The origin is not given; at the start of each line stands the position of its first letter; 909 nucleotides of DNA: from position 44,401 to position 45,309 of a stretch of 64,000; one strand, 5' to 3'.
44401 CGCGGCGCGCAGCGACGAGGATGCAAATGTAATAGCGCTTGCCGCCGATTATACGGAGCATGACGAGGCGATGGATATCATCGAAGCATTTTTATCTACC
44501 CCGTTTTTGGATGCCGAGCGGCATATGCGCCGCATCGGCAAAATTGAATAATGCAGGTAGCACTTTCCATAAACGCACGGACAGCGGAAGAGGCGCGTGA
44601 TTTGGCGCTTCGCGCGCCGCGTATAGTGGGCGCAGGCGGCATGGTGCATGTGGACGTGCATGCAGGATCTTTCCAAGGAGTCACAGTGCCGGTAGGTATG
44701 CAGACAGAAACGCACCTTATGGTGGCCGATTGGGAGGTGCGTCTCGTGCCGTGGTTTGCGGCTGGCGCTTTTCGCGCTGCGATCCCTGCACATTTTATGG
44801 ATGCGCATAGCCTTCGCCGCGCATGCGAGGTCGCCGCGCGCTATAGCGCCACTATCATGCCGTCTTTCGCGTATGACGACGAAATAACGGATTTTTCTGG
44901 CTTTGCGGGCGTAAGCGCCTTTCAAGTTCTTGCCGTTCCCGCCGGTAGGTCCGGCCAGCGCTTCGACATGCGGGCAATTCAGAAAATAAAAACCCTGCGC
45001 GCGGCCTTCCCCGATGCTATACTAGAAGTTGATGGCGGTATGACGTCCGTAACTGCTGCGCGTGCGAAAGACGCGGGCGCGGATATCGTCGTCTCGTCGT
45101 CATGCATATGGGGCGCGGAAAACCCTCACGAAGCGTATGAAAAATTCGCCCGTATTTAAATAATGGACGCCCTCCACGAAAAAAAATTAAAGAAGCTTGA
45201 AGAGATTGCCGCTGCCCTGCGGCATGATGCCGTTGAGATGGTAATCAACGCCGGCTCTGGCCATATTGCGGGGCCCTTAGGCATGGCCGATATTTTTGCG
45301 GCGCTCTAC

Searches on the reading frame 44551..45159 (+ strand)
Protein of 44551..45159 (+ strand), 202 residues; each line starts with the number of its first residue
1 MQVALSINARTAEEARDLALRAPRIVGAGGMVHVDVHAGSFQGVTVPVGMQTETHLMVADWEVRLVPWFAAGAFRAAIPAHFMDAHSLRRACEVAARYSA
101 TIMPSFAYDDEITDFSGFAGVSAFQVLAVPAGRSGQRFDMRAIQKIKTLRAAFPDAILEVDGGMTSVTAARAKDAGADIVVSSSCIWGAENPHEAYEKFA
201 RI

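Call 8: search_protein_families(library=pfam, proteins=[window:44551-45159:+])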
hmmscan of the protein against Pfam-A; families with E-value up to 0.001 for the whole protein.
window:44551-45159:+ (202 aa): 1 family
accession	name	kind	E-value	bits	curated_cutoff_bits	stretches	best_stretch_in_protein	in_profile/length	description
PF00834.25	Ribul_P_3_epim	-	1.6e-12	47.7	21.1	1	49-186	57-197/198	Ribulose-phosphate 3 epimerase family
